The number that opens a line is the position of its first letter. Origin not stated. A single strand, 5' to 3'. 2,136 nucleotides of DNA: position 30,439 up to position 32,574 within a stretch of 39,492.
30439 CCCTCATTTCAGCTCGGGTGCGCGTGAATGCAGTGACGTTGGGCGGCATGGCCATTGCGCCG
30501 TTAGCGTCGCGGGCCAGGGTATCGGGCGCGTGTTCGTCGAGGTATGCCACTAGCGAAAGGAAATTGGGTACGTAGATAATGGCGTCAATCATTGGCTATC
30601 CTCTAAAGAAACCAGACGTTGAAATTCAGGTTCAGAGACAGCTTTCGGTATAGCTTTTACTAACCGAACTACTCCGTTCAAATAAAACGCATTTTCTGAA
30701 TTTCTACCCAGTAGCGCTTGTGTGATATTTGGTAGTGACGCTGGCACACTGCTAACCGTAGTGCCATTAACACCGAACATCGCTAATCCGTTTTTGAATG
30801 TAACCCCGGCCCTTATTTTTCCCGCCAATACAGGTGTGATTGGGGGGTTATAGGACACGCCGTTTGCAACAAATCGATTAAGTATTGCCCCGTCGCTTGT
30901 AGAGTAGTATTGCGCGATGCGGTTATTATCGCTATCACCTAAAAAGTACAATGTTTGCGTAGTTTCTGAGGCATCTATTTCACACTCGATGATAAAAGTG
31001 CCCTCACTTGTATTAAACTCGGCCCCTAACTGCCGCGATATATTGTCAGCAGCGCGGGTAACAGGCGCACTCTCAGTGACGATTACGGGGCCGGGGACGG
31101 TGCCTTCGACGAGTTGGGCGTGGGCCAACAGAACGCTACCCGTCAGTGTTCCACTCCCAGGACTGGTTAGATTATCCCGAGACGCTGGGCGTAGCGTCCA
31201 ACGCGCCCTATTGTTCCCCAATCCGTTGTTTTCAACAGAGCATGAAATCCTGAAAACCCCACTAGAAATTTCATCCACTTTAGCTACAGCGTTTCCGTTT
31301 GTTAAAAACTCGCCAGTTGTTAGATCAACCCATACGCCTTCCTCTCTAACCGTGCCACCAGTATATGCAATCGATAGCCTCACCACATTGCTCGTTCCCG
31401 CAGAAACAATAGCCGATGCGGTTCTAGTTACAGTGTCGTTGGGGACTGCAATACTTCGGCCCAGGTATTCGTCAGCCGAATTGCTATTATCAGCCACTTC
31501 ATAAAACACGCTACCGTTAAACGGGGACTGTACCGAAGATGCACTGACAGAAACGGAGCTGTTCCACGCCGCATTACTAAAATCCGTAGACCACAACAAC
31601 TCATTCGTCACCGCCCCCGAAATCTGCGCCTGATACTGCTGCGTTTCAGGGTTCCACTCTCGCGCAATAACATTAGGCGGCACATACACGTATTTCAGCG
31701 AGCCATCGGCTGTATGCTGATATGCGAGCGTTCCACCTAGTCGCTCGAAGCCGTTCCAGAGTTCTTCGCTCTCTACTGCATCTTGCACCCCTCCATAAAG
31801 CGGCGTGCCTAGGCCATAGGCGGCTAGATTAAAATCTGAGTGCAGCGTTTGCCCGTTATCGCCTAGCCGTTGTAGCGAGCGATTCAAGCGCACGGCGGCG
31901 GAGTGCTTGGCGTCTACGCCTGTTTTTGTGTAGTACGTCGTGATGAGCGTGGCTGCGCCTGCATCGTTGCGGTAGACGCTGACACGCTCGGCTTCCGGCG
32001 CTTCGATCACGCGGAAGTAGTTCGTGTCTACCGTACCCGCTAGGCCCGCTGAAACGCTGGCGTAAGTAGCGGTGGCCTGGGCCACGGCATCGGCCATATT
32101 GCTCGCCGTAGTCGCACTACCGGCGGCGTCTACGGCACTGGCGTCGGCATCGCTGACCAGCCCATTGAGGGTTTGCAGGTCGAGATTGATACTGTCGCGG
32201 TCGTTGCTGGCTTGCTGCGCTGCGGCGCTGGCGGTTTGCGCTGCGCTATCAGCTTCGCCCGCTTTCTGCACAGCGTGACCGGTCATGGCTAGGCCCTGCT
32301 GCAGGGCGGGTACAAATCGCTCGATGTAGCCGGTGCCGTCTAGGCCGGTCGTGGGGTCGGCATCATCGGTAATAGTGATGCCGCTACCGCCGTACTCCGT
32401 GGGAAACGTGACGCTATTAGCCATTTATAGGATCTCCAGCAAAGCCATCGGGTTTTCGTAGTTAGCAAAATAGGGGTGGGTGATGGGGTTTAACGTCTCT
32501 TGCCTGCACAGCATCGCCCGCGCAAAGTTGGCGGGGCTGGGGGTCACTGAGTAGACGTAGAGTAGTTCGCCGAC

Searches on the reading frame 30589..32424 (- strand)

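Call 7: search_protein_families(library=pfam, proteins=[window:30589-32424:-], max_evalue=0.01)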
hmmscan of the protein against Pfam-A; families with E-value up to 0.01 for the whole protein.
window:30589-32424:- (611 aa): 0 families

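Call 8: search_protein_families(library=phrogs, proteins=[window:30589-32424:-], max_evalue=0.001)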
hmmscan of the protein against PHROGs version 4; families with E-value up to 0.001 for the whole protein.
window:30589-32424:- (611 aa): 0 families

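Call 28: search_protein_families(library=ncbifam, proteins=[window:30589-32424:-], max_evalue=0.01)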
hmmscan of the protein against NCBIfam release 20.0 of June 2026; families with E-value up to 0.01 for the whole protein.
window:30589-32424:- (611 aa): 1 family
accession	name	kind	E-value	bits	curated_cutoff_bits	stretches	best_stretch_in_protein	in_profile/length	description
NF048003.1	GTA_spike_fiber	domain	1.2e-22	81.4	36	1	268-459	2-182/182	phage head spike fiber domain-containing protein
